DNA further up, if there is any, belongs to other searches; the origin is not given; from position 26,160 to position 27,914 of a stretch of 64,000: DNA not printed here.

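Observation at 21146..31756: Eight-gene operon linking a complete CUT1-type ABC importer to a secreted SNase nuclease and two OB-fold-array surface proteins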

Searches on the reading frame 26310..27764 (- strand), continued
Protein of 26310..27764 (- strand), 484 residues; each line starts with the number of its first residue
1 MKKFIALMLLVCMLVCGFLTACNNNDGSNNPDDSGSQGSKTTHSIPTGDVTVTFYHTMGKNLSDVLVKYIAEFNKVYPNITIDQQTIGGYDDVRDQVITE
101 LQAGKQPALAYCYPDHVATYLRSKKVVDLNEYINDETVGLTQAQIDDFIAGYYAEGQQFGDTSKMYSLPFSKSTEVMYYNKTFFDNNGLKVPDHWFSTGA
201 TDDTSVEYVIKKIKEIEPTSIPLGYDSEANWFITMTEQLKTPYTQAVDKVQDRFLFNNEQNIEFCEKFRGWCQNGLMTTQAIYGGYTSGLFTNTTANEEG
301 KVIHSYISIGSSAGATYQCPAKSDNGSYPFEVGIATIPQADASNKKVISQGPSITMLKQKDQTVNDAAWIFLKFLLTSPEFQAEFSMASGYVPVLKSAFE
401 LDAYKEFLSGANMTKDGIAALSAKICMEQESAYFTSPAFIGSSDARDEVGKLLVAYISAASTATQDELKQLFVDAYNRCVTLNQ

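Call 23: find_related_loci(query=A1, collection=genome_contigs, flank=10000)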
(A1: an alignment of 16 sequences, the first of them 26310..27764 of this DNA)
Query A1 (484 aa) in genome_contigs; peptide patterns used: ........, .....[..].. (x = any residue, [..] = any of these).
599 stretches matched a pattern (row limit reached: there are more); 586 encode a relative of the query (tblastn E <= 1e-3); the best 80 are kept; 80 distinct loci.
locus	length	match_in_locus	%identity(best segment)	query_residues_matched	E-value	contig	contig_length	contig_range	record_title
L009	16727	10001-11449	96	1-484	0e+0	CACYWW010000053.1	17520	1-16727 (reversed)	MAG: uncultured Ruminococcus sp. isolate RUG12346 genome assembly, contig: RUG12346_asm_53, whole genome shotgun sequenc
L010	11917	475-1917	82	1-484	0e+0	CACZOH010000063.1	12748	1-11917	MAG: uncultured Ruminococcus sp. isolate RUG12800 genome assembly, contig: RUG12800_asm_63, whole genome shotgun sequenc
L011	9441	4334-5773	80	1-484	0e+0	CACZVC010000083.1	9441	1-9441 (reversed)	MAG: uncultured Ruminococcus sp. isolate RUG12975 genome assembly, contig: RUG12975_asm_83, whole genome shotgun sequenc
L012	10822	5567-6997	74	1-482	0e+0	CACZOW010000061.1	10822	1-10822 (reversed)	MAG: uncultured Ruminococcus sp. isolate RUG12823 genome assembly, contig: RUG12823_asm_61, whole genome shotgun sequenc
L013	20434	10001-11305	80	50-484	0e+0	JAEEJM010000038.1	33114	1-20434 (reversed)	MAG: Clostridiales bacterium isolate Tb.RUG.17 k141_1991682_flag=0_multi=139.8399_len=33114, whole genome shotgun sequen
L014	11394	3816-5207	73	1-484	0e+0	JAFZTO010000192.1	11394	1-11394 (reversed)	MAG: Clostridia bacterium isolate RGIG8085 Water_buffalos_Rumen-2__c2440085, whole genome shotgun sequence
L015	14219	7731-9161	79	1-484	0e+0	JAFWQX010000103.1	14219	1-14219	MAG: Clostridia bacterium isolate RGIG5989 Sheep_Omasum-2__c534399, whole genome shotgun sequence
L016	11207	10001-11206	78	1-409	0e+0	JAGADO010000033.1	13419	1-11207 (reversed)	MAG: Clostridia bacterium isolate RGIG8345 Water_buffalos_Rumen.Co__c1912222, whole genome shotgun sequence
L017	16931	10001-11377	67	4-484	0e+0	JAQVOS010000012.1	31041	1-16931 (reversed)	MAG: Bacilli bacterium isolate STF1_186 NODE_3096_length_31041_cov_5.403151_Sandtown_F1, whole genome shotgun sequence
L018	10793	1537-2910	65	4-484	0e+0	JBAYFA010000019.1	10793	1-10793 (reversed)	MAG: Bacilli bacterium isolate SO_2016_CLC_T2_90 scaffold08094_PH3_Jul20_2016, whole genome shotgun sequence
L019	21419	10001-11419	74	1-484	0e+0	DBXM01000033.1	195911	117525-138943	MAG TPA_asm: Mageeibacillus sp. UBA1212 UBA1212_contig_12513, whole genome shotgun sequence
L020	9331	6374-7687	60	36-480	7e-167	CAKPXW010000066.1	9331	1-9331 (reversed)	MAG: uncultured Bacilli bacterium isolate REFINED_METABAT215_TOP10_CONTIGS_1500_ASSEMBLY_K77_MERGED__Hadza_PheChl_Fiber-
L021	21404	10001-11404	55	1-479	3e-166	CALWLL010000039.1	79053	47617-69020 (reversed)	MAG: uncultured Agathobacter sp. isolate E09__bin289 genome assembly, contig: E09__k127_1671954, whole genome shotgun se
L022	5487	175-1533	58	30-479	2e-165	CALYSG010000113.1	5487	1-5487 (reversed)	MAG: uncultured Clostridia bacterium isolate SRR7188232_bin.23_metaWRAP_v1.3_MAG genome assembly, contig: ERZ9280833.108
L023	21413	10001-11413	54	1-479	2e-159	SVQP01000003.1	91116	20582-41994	MAG: Oscillospiraceae bacterium isolate SIG620 NODE_1446_length_91116_cov_2.992878, whole genome shotgun sequence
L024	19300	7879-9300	55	1-479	1e-159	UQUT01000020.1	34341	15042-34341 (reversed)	uncultured Eubacterium sp. isolate UMGS660 genome assembly, contig: NODE_647_length_34341_cov_22.259465, whole genome sh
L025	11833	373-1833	53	1-479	8e-159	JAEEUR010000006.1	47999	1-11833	MAG: Lachnospiraceae bacterium isolate Tb.RUG.433 NODE_1974_length_47999_cov_0.996115, whole genome shotgun sequence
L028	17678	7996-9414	54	1-479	1e-158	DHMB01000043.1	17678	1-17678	MAG TPA_asm: Clostridiales bacterium UBA4653 UBA4653_contig_13182, whole genome shotgun sequence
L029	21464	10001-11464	54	1-479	4e-157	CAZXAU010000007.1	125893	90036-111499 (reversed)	MAG TPA_asm: uncultured Lachnospiraceae bacterium isolate SRP199465_co1_4 genome assembly, contig: NODE_163_length_12589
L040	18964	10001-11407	54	1-479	3e-156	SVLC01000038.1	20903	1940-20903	MAG: Oscillospiraceae bacterium isolate SIG477 NODE_12121_length_20903_cov_2.154553, whole genome shotgun sequence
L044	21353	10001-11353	56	25-483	6e-155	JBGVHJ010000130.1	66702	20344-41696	MAG: Eubacteriales bacterium isolate fecal_MAG_346 fecal_MAG_346_contig_0130, whole genome shotgun sequence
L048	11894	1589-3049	52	7-479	2e-154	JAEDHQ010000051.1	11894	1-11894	MAG: Bacilli bacterium isolate MAG140 NODE_4472_length_11894_cov_10.357209, whole genome shotgun sequence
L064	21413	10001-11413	52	2-483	7e-153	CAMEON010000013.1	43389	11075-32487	MAG: uncultured Clostridia bacterium isolate SRR15057928_bin.6_metaWRAP_v1.3_MAG genome assembly, contig: ERZ10407477.31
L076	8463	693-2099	52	1-479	7e-152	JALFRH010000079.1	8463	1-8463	MAG: Spirochaetales bacterium isolate SUG940 k141_27649, whole genome shotgun sequence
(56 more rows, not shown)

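Call 27: search_protein_families(library=pfam, proteins=[L017:12701-14725:+, L025:3279-6095:+, L029:12985-15345:+, L044:12852-15788:+, L024:10685-12055:+, L028:10799-12628:+, L064:12858-15674:+, L076:3452-6133:+, L040:12754-15024:+, L048:4468-6966:+], max_evalue=0.01)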
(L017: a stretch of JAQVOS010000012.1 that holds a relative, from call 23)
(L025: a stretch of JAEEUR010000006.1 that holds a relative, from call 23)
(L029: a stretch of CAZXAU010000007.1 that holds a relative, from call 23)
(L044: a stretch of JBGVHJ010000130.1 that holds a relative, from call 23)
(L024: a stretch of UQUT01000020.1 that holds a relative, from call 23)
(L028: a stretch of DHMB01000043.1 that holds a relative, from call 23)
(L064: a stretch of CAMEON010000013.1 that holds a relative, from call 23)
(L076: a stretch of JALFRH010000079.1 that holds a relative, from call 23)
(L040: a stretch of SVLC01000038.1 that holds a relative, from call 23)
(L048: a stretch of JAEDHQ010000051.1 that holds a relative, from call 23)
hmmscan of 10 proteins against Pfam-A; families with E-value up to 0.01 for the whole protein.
L017:12701-14725:+ (675 aa): 1 family
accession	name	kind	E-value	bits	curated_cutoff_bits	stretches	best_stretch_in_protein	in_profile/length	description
PF20578.4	aBig_2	-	2.5e-13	50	27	1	378-450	16-88/89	Atrophied bacterial Ig domain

L025:3279-6095:+ (939 aa): 6 families
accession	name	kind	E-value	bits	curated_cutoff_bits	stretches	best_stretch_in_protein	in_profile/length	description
PF19103.5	DUF5790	-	4.1e-05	24.7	26.8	0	544-609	19-84/126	Family of unknown function (DUF5790)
PF20578.4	aBig_2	-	5.8e-05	23.3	27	1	408-463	32-88/89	Atrophied bacterial Ig domain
PF19135.5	DUF5818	-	0.00027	20.9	27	1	195-244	7-45/57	Protein of unknown function (DUF5818)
PF14096.11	DUF4274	-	0.0021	18.5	27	0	783-810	21-48/76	Domain of unknown function (DUF4274)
PF25136.1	DUF7823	-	0.0033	18.4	27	0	570-598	50-75/109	Domain of unknown function (DUF7823)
PF01336.31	tRNA_anti-codon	-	0.0037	17.6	27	0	217-251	40-75/75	OB-fold nucleic acid binding domain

L029:12985-15345:+ (787 aa): 4 families
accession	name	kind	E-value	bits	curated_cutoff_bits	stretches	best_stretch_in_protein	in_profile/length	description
PF20578.4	aBig_2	-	2.7e-09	37.1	27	1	446-525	11-87/89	Atrophied bacterial Ig domain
PF01336.31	tRNA_anti-codon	-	3.1e-07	30.7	27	0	237-310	1-75/75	OB-fold nucleic acid binding domain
PF19077.6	Big_13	-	0.00056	20.8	27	1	160-213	42-96/102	Bacterial Ig-like domain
PF21827.1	New_glue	-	0.0034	17.5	31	1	69-117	3-53/94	New glue protein family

L044:12852-15788:+ (979 aa): 2 families
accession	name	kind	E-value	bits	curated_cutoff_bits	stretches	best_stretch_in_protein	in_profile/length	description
PF20578.4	aBig_2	-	2.3e-05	24.6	27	1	384-472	2-87/89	Atrophied bacterial Ig domain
PF01336.31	tRNA_anti-codon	-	6.4e-05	23.3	27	0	186-259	1-74/75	OB-fold nucleic acid binding domain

L024:10685-12055:+ (457 aa): 2 families
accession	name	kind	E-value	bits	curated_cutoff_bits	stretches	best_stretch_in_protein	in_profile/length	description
PF14575.11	EphA2_TM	-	0.00067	20.7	28.9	0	216-235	47-66/74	Ephrin type-A receptor 2 transmembrane domain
PF02229.22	PC4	-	0.0012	18.7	25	0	372-393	17-45/52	Transcriptional Coactivator p15 (PC4)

L028:10799-12628:+ (610 aa): 2 families
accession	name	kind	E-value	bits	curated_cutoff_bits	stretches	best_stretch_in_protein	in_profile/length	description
PF14157.12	YmzC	-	5.5e-05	23.7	27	0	366-392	31-57/62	YmzC-like protein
PF02229.22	PC4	-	0.0002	21.3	25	0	525-545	17-44/52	Transcriptional Coactivator p15 (PC4)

L064:12858-15674:+ (939 aa): 3 families
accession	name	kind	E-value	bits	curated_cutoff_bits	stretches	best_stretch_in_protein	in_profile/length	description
PF20578.4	aBig_2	-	3.1e-09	36.9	27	1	373-438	22-88/89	Atrophied bacterial Ig domain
PF18942.5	DUF5689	-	8.5e-09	36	28.6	1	142-337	16-213/217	Family of unknown function (DUF5689)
PF13590.11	DUF4136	-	3.8e-05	24.6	32.8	0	500-542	80-122/152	Domain of unknown function (DUF4136)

L076:3452-6133:+ (894 aa): 1 family
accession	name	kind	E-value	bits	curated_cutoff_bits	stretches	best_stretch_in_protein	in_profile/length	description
PF20578.4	aBig_2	-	1.1e-06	28.7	27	1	368-434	19-86/89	Atrophied bacterial Ig domain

L040:12754-15024:+ (757 aa): 2 families
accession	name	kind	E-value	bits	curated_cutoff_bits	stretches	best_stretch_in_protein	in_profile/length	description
PF19077.6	Big_13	-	0.0019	19.1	27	1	80-134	41-97/102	Bacterial Ig-like domain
PF13205.12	Big_5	-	0.0098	17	23.6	1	89-134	52-104/105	Bacterial Ig-like domain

L048:4468-6966:+ (833 aa): 3 families
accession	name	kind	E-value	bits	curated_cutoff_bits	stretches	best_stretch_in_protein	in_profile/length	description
PF20578.4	aBig_2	-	6.1e-12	45.6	27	1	358-431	7-87/89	Atrophied bacterial Ig domain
PF04076.19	BOF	-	0.0001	22.8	25.8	1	650-714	20-88/103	Bacterial OB fold (BOF) protein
PF19135.5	DUF5818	-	0.0081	16.1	27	0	589-624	17-47/57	Protein of unknown function (DUF5818)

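Call 52: search_solved_structures(query=A1, max_evalue=0.00001, show_alignments=2)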
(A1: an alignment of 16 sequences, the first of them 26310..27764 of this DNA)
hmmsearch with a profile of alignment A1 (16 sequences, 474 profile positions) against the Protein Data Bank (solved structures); distinct sequences matched with E-value up to 0.00001: 60.
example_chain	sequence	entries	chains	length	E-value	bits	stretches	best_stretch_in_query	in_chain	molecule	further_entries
7c0x_A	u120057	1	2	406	1.7e-24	89.3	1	39-401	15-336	Sugar ABC transporter, periplasmic sugar-binding protein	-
7c0f_A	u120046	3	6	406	1.8e-24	89.1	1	39-401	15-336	Sugar ABC transporter, periplasmic sugar-binding protein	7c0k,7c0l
7c0v_A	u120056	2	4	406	2.4e-24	88.8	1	39-401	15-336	Sugar ABC transporter, periplasmic sugar-binding protein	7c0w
7c0t_A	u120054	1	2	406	4e-24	88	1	39-401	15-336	Sugar ABC transporter, periplasmic sugar-binding protein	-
7c0y_A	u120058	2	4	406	6.7e-24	87.3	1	39-401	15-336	Sugar ABC transporter, periplasmic sugar-binding protein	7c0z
7c16_A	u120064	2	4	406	8e-24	87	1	159-401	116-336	Sugar ABC transporter, periplasmic sugar-binding protein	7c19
7c0u_A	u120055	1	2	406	8.6e-24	86.9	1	39-401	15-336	Sugar ABC transporter, periplasmic sugar-binding protein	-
7c0o_A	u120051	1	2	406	1e-23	86.6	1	39-401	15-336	Sugar ABC transporter, periplasmic sugar-binding protein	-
7c0r_A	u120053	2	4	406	1.1e-23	86.6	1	39-401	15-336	Sugar ABC transporter, periplasmic sugar-binding protein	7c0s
7c14_A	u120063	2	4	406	2.2e-23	85.5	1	39-401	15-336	Sugar ABC transporter, periplasmic sugar-binding protein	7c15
9lff_A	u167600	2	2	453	3.3e-18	68.5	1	33-412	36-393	SN-glycerol-3-phophate ABC transporter, periplasmic SN-glycerol-3-phosphate-binding protei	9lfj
4aq4_A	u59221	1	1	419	3.5e-18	68.4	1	41-218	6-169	SN-GLYCEROL-3-PHOSPHATE-BINDING PERIPLASMIC PROTEIN UGPB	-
6x84_A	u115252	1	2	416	3.9e-18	68.3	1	41-217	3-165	sn-glycerol-3-phosphate-binding periplasmic protein UgpB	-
7c1b_A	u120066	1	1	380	4.3e-16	61.5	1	160-401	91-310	Sugar ABC transporter, periplasmic sugar-binding protein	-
4g68_A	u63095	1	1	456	2.2e-15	59.2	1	25-265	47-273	ABC transporter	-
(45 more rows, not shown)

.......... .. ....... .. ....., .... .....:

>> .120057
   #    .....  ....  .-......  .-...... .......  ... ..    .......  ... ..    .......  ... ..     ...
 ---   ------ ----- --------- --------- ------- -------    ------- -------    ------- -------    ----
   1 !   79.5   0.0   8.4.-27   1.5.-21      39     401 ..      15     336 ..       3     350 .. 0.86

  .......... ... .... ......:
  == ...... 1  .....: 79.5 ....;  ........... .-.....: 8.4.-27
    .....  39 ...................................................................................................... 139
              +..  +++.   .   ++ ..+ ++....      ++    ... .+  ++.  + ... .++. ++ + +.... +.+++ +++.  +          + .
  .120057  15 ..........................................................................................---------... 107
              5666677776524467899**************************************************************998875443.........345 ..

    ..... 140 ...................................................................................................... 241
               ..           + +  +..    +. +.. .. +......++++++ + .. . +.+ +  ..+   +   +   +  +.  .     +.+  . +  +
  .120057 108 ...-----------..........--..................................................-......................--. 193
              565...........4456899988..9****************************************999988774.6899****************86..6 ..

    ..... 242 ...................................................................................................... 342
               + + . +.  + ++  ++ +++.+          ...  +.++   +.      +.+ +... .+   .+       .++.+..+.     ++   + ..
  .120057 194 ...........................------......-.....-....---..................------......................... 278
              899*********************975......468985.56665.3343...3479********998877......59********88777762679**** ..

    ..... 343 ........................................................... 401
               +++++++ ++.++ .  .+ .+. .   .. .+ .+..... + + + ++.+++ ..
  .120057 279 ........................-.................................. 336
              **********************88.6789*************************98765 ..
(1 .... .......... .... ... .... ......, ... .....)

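Call 56: search_solved_structures(query=A1, max_evalue=1e-17, show_alignments=5)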
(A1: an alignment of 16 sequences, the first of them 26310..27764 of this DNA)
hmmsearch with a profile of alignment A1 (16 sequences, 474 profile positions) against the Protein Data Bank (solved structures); distinct sequences matched with E-value up to 1e-17: 13.
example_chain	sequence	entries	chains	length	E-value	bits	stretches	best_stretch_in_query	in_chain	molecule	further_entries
7c0x_A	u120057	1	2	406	1.7e-24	89.3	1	39-401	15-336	Sugar ABC transporter, periplasmic sugar-binding protein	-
7c0f_A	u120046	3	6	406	1.8e-24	89.1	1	39-401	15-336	Sugar ABC transporter, periplasmic sugar-binding protein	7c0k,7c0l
7c0v_A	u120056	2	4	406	2.4e-24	88.8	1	39-401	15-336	Sugar ABC transporter, periplasmic sugar-binding protein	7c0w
7c0t_A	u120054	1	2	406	4e-24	88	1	39-401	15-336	Sugar ABC transporter, periplasmic sugar-binding protein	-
7c0y_A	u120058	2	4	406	6.7e-24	87.3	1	39-401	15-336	Sugar ABC transporter, periplasmic sugar-binding protein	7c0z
7c16_A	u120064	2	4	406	8e-24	87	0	159-401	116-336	Sugar ABC transporter, periplasmic sugar-binding protein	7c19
7c0u_A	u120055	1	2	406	8.6e-24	86.9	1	39-401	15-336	Sugar ABC transporter, periplasmic sugar-binding protein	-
7c0o_A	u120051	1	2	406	1e-23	86.6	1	39-401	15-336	Sugar ABC transporter, periplasmic sugar-binding protein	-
7c0r_A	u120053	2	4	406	1.1e-23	86.6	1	39-401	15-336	Sugar ABC transporter, periplasmic sugar-binding protein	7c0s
7c14_A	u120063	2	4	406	2.2e-23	85.5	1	39-401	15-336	Sugar ABC transporter, periplasmic sugar-binding protein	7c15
9lff_A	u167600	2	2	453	3.3e-18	68.5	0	33-412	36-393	SN-glycerol-3-phophate ABC transporter, periplasmic SN-glycerol-3-phosphate-binding protei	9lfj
4aq4_A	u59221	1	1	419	3.5e-18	68.4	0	41-218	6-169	SN-GLYCEROL-3-PHOSPHATE-BINDING PERIPLASMIC PROTEIN UGPB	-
6x84_A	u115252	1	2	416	3.9e-18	68.3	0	41-217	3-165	sn-glycerol-3-phosphate-binding periplasmic protein UgpB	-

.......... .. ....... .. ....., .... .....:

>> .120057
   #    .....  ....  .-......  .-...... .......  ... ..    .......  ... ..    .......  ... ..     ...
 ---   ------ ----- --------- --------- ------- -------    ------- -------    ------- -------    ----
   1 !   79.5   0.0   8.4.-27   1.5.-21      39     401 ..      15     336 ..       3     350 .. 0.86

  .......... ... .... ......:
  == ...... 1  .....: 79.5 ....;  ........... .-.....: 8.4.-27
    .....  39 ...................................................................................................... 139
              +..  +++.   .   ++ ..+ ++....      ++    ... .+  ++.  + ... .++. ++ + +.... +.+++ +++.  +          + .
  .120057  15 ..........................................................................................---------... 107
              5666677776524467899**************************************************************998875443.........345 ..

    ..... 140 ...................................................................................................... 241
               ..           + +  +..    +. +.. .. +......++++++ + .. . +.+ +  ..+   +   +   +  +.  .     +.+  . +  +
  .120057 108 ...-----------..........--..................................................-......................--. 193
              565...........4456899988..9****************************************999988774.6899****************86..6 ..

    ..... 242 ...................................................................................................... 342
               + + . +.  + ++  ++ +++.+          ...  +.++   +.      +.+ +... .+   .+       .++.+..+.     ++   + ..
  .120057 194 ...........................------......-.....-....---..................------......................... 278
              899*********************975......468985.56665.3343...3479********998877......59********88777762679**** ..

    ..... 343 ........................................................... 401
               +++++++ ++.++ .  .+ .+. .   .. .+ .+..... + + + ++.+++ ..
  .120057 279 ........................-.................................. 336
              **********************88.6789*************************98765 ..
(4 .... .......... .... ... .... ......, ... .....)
